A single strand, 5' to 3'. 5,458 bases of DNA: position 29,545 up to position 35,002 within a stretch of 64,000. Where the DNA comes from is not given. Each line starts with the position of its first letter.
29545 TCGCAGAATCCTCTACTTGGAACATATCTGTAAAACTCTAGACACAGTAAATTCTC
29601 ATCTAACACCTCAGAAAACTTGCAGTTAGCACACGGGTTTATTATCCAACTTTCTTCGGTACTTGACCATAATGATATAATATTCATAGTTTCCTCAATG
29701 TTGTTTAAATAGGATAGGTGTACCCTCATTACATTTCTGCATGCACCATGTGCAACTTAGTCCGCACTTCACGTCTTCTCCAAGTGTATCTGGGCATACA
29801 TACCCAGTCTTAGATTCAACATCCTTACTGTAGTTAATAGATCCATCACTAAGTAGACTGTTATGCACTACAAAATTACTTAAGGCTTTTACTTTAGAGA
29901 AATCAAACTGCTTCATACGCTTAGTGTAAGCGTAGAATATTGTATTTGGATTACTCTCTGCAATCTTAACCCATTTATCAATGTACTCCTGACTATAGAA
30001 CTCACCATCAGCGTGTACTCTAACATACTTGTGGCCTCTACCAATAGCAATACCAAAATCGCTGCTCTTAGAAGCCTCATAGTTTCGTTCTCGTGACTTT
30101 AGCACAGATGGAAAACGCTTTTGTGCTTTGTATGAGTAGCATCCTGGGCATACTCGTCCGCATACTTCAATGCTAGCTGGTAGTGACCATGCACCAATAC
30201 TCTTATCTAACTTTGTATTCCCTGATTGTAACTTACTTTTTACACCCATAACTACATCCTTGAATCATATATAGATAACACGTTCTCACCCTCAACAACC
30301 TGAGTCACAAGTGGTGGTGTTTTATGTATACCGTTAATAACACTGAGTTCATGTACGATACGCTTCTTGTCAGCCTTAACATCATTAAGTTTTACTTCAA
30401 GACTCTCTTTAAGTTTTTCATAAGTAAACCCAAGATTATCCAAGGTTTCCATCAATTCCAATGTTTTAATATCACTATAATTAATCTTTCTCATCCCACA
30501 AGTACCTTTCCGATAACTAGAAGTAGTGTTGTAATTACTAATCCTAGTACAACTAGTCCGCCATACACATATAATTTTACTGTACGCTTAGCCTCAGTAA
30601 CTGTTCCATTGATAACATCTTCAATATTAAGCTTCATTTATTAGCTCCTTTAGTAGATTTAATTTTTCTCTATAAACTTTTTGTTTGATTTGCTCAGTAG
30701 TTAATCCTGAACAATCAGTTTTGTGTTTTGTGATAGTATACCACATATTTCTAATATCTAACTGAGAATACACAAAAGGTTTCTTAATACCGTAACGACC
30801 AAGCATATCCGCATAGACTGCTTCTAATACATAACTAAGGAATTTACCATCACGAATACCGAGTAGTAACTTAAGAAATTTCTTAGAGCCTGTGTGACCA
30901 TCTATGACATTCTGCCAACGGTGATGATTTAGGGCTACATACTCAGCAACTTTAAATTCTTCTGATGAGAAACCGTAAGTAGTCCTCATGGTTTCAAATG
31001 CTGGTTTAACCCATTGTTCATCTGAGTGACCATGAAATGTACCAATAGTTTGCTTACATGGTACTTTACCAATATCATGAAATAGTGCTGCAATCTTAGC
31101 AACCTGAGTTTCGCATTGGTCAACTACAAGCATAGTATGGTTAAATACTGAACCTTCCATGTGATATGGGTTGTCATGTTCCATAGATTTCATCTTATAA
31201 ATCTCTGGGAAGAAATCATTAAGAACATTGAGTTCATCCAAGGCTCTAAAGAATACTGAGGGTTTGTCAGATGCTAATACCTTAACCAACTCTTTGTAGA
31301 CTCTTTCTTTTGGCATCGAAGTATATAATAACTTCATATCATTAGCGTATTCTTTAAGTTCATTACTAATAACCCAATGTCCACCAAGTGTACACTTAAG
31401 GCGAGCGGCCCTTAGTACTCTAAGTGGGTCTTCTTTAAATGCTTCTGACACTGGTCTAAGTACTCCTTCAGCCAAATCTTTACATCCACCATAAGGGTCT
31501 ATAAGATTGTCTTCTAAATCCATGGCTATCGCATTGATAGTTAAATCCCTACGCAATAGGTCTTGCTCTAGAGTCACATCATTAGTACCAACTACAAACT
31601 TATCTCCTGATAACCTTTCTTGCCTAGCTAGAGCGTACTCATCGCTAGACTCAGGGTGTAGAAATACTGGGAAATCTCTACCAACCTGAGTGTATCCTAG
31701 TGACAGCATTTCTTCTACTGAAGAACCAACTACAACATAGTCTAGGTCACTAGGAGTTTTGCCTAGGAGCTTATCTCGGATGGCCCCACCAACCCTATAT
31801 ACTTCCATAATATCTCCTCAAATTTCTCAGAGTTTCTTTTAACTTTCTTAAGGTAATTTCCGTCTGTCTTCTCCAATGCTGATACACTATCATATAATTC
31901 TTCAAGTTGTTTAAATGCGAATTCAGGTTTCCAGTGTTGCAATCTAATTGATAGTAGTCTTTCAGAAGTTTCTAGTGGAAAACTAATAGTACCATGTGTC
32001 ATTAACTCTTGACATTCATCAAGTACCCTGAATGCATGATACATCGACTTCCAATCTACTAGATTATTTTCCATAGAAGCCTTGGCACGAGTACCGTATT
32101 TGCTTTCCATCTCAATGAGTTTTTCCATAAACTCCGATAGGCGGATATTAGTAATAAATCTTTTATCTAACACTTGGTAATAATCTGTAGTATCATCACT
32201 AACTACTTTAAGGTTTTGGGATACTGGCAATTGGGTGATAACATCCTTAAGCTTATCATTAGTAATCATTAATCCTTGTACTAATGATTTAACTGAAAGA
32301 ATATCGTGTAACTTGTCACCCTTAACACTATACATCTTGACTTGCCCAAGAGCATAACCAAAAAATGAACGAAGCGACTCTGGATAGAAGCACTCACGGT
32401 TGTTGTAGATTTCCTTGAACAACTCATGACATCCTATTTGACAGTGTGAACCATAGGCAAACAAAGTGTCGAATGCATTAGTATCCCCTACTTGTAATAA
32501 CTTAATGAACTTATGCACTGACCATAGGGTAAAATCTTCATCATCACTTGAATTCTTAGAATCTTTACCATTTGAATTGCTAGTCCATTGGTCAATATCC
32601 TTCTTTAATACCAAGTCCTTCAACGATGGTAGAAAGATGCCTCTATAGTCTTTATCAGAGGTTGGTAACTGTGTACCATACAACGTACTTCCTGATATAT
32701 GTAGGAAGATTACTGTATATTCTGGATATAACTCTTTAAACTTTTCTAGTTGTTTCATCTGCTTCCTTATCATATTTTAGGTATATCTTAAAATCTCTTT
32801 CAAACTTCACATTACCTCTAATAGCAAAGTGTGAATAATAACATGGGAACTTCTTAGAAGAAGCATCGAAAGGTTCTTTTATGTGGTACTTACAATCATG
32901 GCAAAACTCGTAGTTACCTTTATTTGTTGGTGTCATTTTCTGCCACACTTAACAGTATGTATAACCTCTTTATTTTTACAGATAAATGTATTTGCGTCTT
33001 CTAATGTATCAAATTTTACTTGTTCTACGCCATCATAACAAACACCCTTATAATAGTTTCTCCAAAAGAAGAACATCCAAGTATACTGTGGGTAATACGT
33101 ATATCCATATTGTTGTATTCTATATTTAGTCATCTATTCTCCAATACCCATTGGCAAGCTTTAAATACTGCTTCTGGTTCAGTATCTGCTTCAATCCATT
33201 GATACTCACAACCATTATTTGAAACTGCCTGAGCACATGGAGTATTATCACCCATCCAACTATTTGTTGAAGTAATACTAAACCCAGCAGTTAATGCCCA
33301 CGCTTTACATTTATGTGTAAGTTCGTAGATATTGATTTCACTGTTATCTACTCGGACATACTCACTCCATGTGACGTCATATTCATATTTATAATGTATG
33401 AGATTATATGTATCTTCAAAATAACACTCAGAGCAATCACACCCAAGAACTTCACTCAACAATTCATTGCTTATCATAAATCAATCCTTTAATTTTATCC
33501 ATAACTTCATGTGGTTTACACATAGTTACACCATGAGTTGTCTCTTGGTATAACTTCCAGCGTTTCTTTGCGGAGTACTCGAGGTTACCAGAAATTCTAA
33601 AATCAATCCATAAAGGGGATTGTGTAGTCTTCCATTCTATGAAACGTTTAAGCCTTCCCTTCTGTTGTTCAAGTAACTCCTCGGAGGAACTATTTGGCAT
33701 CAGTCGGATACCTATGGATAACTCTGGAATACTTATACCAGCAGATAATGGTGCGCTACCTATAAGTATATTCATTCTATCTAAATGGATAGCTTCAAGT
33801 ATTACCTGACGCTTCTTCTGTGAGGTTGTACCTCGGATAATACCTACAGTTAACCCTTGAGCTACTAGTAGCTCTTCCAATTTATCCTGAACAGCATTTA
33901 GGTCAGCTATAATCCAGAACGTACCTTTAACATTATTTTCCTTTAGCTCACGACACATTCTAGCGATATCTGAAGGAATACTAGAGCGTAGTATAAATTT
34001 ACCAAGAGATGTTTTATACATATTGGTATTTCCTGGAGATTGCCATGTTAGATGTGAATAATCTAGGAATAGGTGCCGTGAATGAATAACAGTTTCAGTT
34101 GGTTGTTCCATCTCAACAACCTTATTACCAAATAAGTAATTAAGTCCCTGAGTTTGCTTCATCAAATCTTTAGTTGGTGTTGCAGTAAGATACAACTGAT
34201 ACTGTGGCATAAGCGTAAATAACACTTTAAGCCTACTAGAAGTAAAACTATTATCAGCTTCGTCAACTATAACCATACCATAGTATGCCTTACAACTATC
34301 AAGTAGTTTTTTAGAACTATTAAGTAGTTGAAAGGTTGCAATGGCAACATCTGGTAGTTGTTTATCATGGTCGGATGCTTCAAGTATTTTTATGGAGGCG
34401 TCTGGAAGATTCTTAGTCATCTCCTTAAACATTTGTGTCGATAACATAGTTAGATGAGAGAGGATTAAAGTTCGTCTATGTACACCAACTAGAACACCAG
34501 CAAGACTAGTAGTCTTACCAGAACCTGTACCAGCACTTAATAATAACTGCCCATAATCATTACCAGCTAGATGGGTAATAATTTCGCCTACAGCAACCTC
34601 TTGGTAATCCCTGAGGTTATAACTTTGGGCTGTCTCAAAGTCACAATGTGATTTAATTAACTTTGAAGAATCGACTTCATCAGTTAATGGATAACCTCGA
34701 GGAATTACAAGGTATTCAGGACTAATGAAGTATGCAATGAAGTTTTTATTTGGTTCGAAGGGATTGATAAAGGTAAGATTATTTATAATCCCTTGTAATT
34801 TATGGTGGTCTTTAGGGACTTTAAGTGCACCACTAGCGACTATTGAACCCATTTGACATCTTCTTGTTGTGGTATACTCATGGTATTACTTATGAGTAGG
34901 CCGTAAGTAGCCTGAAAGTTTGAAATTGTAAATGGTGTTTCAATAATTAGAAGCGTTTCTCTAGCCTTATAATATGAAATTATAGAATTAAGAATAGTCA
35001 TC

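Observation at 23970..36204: Candidate tRNA/RNA-repair gene set: Rnl1-like ligase with adjacent metallophosphoesterase, CCA-adding enzyme, second nucleotidyltransferase, and tRNA genes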

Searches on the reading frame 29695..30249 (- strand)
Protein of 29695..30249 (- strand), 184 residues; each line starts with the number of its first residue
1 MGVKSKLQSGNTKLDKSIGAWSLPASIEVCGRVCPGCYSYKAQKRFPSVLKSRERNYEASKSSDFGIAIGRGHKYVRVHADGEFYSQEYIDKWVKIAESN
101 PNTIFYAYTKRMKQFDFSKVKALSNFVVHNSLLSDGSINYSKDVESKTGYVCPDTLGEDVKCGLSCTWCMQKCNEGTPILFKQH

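Call 4: search_protein_families(library=pfam, proteins=[window:29695-30249:-], max_evalue=0.01)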
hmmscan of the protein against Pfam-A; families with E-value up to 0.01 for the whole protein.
window:29695-30249:- (184 aa): 1 family
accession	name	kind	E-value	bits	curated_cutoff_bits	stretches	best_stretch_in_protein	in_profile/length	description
PF17338.8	GP88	-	5.5e-24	85.7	24.4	1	8-135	4-163/230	Gene product 88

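Call 5: search_protein_families(library=phrogs, proteins=[window:29695-30249:-], max_evalue=0.001)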
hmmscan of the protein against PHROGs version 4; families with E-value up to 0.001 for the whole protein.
window:29695-30249:- (184 aa): 1 family
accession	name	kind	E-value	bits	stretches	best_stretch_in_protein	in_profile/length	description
phrog_1392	-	unknown function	8.8e-14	52.5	1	20-129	79-199/296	-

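Call 34: search_protein_families(library=ncbifam, proteins=[window:29695-30249:-], max_evalue=0.01)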
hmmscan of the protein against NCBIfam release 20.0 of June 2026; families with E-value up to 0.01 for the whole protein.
window:29695-30249:- (184 aa): 0 families

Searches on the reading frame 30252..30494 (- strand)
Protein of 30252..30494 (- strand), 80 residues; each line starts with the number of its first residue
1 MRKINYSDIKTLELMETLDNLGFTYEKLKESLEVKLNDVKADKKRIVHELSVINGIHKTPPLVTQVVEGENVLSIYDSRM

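Call 8: search_protein_families(library=phrogs, proteins=[window:30252-30494:-], max_evalue=0.01)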
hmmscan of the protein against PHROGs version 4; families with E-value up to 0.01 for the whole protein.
window:30252-30494:- (80 aa): 1 family
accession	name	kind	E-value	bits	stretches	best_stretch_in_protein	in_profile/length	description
phrog_23546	-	unknown function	0.0051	17.2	1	17-56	90-129/244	-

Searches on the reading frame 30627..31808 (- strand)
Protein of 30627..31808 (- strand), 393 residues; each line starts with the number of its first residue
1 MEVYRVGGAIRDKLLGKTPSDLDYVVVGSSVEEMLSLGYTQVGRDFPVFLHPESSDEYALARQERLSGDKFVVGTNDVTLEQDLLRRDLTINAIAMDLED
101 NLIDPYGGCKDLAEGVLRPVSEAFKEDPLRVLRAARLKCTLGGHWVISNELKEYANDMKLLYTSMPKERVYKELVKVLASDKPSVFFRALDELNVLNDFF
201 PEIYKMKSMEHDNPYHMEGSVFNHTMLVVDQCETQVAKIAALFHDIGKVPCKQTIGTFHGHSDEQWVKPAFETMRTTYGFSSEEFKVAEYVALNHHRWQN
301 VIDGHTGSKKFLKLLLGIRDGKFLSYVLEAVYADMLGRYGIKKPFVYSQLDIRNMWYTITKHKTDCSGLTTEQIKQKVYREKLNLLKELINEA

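Call 4: search_protein_families(library=pfam, proteins=[window:30627-31808:-], max_evalue=0.01)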
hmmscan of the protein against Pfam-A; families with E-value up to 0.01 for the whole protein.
window:30627-31808:- (393 aa): 3 families
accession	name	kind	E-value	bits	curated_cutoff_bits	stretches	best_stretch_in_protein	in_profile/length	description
PF01743.26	PolyA_pol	-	2.7e-19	70.2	23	1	4-118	2-126/126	Poly A polymerase head domain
PF12627.12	PolyA_pol_RNAbd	-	2.2e-09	37.4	22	1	147-203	4-60/64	Probable RNA and SrmB- binding site of polymerase A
PF01966.28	HD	-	0.0019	18.9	22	1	232-264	22-61/116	HD domain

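Call 5: search_protein_families(library=phrogs, proteins=[window:30627-31808:-], max_evalue=0.001)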
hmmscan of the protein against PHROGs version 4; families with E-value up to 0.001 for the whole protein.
window:30627-31808:- (393 aa): 4 families
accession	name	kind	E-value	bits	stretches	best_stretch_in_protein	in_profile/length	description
phrog_2244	-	DNA, RNA and nucleotide metabolism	2.9e-97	327.6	1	1-391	3-389/392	tRNA nucleotidyltransferase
phrog_24229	-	DNA, RNA and nucleotide metabolism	1.5e-21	78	2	55-183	79-210/245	tRNA nucleotidyltransferase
phrog_6931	-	unknown function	2e-08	34.9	1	192-256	4-79/343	-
phrog_1614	-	DNA, RNA and nucleotide metabolism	1.3e-05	26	1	2-32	36-66/268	nucleotidyltransferase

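Call 34: search_protein_families(library=ncbifam, proteins=[window:30627-31808:-], max_evalue=0.01)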
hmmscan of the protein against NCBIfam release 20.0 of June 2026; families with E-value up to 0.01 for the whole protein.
window:30627-31808:- (393 aa): 13 families
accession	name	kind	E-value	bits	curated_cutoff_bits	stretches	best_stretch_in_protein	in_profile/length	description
NF008137.0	PRK10885.1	equivalog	2.3e-83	280.3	451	1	1-389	1-403/409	multifunctional CCA addition/repair protein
NF009813.0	PRK13298.1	equivalog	1.8e-66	224.8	606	1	1-246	1-247/417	tRNA CCA-pyrophosphorylase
NF009811.0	PRK13296.1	equivalog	3.3e-52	177.5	469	1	1-210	1-215/360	CCA tRNA nucleotidyltransferase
NF009812.0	PRK13297.1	equivalog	3.7e-48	164.5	624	1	2-209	13-225/364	tRNA CCA-pyrophosphorylase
TIGR02692.1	tRNA_CCA_actino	equivalog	4.3e-32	111.3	438.8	1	2-253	29-298/466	CCA tRNA nucleotidyltransferase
NF009814.0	PRK13299.1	equivalog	9.8e-28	97.3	290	1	2-209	22-234/396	CCA tRNA nucleotidyltransferase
TIGR01942.1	pcnB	subfamily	2.8e-27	95.6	305.65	1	2-208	31-246/425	polynucleotide adenylyltransferase PcnB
NF008634.1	PRK11623.1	equivalog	2.2e-18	66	702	1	79-213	157-293/469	polynucleotide adenylyltransferase PcnB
NF041569.1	A-tRNAntase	equivalog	5.2e-14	51.5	1440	1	2-206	481-698/880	A-adding tRNA nucleotidyltransferase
TIGR01693.1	UTase_glnD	equivalog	2e-06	26.3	519.4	1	121-234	329-442/850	[protein-PII] uridylyltransferase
NF002895.0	PRK03381.1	equivalog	0.00089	17.5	631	1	125-250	328-459/782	[protein-PII] uridylyltransferase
TIGR00277.1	HDIG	domain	0.0037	17.1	27.6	1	232-251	25-44/84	HDIG domain-containing metalloprotein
NF001265.0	PRK00227.1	equivalog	0.005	15.1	799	1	127-249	290-417/693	[protein-PII] uridylyltransferase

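Call 70: search_solved_structures(query=window:30627-31808:-, max_evalue=1e-10, show_alignments=1)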
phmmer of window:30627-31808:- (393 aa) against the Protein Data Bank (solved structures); distinct sequences matched with E-value up to 1e-10: 14.
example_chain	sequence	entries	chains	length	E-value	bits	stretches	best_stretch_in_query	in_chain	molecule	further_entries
1vfg_A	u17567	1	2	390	1.5e-18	70.1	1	2-190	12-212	poly A polymerase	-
4wbz_A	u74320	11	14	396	1.6e-18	70.1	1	2-196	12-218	Poly A polymerase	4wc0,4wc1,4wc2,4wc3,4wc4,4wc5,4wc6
4wby_A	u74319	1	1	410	1.7e-18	70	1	2-196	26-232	Poly A polymerase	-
3h37_A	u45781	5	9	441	8.2e-18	67.7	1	1-211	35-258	TRNA nucleotidyl transferase-related protein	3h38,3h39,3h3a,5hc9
6ibp_A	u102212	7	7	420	1.2e-17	67.2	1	2-179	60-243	CCA-adding enzyme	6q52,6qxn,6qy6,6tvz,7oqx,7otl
7otr_A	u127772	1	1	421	1.2e-17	67.2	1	2-179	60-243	CCA-adding protein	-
3aqm_A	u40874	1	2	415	4e-17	65.5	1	2-215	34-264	Poly(A) polymerase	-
3wfp_A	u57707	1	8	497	4.4e-17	65.4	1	77-236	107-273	Poly A polymerase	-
3wfo_A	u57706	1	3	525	4.7e-17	65.2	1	77-236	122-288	Poly A polymerase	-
3wfq_E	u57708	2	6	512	4.9e-17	65.2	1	77-236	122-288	Poly A polymerase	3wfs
3wfr_E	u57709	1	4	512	4.9e-17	65.2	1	77-236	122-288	Poly A polymerase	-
3aqk_A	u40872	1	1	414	2e-16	63.2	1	2-215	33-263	Poly(A) polymerase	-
3aql_A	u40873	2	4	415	2e-16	63.2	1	2-215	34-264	Poly(A) polymerase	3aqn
1miv_A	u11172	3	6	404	3.5e-15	59.1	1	2-182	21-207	tRNA CCA-adding enzyme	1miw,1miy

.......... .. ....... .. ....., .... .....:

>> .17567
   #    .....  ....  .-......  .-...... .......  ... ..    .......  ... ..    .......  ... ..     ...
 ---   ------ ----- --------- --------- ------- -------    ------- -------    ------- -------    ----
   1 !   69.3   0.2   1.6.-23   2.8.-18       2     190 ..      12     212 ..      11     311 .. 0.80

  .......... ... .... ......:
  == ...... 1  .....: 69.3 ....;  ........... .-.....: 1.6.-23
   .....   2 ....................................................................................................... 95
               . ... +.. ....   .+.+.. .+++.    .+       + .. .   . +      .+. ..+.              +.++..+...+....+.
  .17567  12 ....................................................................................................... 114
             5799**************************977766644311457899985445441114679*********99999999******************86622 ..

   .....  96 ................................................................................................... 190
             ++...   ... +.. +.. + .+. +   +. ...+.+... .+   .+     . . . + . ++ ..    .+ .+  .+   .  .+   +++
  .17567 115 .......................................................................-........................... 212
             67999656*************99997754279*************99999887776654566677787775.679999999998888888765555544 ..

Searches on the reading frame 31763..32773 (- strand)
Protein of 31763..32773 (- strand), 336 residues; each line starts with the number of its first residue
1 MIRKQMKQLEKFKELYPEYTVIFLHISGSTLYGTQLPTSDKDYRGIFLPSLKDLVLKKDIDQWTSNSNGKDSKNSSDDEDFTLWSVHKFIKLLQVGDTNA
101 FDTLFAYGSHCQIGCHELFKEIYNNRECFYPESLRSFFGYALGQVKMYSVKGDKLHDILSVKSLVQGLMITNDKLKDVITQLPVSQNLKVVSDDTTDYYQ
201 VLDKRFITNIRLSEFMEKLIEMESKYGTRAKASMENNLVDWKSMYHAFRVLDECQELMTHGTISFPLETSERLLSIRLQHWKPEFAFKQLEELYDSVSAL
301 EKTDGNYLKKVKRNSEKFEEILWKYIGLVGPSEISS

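Call 4: search_protein_families(library=pfam, proteins=[window:31763-32773:-], max_evalue=0.01)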
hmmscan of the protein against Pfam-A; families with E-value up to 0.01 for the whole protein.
window:31763-32773:- (336 aa): 1 family
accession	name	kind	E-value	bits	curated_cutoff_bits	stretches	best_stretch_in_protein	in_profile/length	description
PF10127.15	RlaP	-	3.3e-13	50.4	23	1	1-274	1-180/249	RNA repair pathway DNA polymerase beta family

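Call 5: search_protein_families(library=phrogs, proteins=[window:31763-32773:-], max_evalue=0.001)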
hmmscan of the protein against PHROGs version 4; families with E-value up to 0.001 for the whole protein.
window:31763-32773:- (336 aa): 1 family
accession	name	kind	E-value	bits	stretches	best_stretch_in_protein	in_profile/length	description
phrog_388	-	DNA, RNA and nucleotide metabolism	9.6e-63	213.3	1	8-303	24-308/351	nucleotidyltransferase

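Call 34: search_protein_families(library=ncbifam, proteins=[window:31763-32773:-], max_evalue=0.01)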
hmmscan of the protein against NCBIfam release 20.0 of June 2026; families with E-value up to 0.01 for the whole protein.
window:31763-32773:- (336 aa): 0 families

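Call 71: search_solved_structures(query=window:31763-32773:-, max_evalue=1, show_alignments=1)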
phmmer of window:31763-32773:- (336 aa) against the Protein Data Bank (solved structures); distinct sequences matched with E-value up to 1: 0.

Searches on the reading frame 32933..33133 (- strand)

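Call 8: search_protein_families(library=phrogs, proteins=[window:32933-33133:-], max_evalue=0.01)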
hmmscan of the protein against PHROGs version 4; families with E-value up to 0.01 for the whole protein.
window:32933-33133:- (66 aa): 2 families
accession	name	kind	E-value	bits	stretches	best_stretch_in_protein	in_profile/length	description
phrog_12822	-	unknown function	1.5e-07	32.2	1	2-53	21-78/94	-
phrog_33844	-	unknown function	0.0076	17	1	6-53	77-124/180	-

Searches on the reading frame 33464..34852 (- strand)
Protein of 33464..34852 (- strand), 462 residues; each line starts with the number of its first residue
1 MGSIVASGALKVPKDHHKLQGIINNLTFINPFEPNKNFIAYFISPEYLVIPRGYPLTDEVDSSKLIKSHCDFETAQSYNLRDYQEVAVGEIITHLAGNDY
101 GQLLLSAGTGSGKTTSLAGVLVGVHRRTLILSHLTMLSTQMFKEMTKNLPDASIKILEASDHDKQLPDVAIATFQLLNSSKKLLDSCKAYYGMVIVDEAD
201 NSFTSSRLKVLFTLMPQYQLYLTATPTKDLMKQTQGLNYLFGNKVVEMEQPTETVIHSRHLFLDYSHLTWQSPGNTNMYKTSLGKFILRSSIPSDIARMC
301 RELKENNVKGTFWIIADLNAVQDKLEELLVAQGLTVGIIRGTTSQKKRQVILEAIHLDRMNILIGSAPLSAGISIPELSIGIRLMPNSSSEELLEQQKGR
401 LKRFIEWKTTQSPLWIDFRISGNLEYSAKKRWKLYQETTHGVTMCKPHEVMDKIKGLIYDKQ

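Call 4: search_protein_families(library=pfam, proteins=[window:33464-34852:-], max_evalue=0.01)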
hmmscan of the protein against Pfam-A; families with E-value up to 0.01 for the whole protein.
window:33464-34852:- (462 aa): 5 families
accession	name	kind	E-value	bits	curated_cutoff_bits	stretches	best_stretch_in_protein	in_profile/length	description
PF04851.21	ResIII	-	4.3e-16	59.7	22.5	1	78-227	2-163/164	Type III restriction enzyme, res subunit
PF00270.35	DEAD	-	3.6e-10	40.3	26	1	101-230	15-164/167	DEAD/DEAH box helicase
PF00271.37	Helicase_C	-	7.8e-08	33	23.5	1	299-404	6-109/110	Helicase conserved C-terminal domain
PF00176.29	SNF2-rel_dom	-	2.6e-05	23.9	24.9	1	165-233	102-170/290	SNF2-related domain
PF00437.27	T2SSE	-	0.0062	15.7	24.9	0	91-125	133-167/370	Type II/IV secretion system protein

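Call 5: search_protein_families(library=phrogs, proteins=[window:33464-34852:-], max_evalue=0.001)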
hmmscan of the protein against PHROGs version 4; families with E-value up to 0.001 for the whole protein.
window:33464-34852:- (462 aa): 8 families
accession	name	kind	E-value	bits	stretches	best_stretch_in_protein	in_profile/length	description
phrog_16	-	DNA, RNA and nucleotide metabolism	1.7e-36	126.8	1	45-445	237-630/986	DNA helicase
phrog_9690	-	DNA, RNA and nucleotide metabolism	2.5e-08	34.3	1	190-444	40-301/306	DNA helicase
phrog_27849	-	unknown function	5.8e-06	25.7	1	72-157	5-89/664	-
phrog_16259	-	DNA, RNA and nucleotide metabolism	0.00011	22.6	1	75-206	113-239/330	DNA helicase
phrog_2488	-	DNA, RNA and nucleotide metabolism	0.00012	22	1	64-131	8-67/579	DNA helicase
phrog_34613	-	unknown function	0.00033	19.9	0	77-227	250-409/666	-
phrog_4913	-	DNA, RNA and nucleotide metabolism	0.00063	18.6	1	78-156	483-557/1290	replication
phrog_6819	-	DNA, RNA and nucleotide metabolism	0.00089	18.8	0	64-215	5-159/645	Holliday junction branch migration helicase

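Call 56: find_related_loci(query=A3, collection=metagenome_contigs, flank=10000)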
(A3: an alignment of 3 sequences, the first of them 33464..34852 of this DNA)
Query A3 (462 aa) in metagenome_contigs; peptide patterns used: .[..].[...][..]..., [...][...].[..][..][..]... (x = any residue, [..] = any of these).
180 stretches matched a pattern, but none encodes a relative of the query by tblastn (E <= 1e-3).

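Call 57: find_related_loci(query=A3, collection=viral_contigs, flank=10000)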
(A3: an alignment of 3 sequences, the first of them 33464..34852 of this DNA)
Query A3 (462 aa) in viral_contigs; peptide patterns used: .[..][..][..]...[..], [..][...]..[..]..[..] (x = any residue, [..] = any of these).
122 stretches matched a pattern; 26 encode a relative of the query (tblastn E <= 1e-3); 26 distinct loci.
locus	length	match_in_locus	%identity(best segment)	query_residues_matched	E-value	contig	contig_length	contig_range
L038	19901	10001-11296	41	22-462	2e-98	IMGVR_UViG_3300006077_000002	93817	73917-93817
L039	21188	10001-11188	27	44-444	6e-27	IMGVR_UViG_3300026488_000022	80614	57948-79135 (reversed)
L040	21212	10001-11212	26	15-418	2e-18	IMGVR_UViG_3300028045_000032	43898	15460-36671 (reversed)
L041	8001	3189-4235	24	77-435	3e-14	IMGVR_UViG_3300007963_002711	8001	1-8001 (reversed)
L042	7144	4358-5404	24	77-435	3e-14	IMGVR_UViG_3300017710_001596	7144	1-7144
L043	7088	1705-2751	24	77-435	3e-14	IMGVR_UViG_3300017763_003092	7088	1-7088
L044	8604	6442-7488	24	77-435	3e-14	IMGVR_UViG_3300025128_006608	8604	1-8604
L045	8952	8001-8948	24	77-401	2e-12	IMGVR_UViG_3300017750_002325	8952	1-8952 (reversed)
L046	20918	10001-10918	26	77-389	1e-11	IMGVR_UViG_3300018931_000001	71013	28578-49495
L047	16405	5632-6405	27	46-290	3e-10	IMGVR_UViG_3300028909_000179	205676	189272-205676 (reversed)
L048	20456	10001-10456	28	73-228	5e-10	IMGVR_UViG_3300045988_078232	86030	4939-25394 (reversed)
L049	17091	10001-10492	28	60-228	3e-7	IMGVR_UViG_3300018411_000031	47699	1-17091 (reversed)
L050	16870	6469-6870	28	78-210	2e-6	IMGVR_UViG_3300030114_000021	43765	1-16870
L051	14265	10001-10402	28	78-210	2e-6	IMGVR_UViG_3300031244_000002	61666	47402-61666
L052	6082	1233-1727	28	78-242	3e-6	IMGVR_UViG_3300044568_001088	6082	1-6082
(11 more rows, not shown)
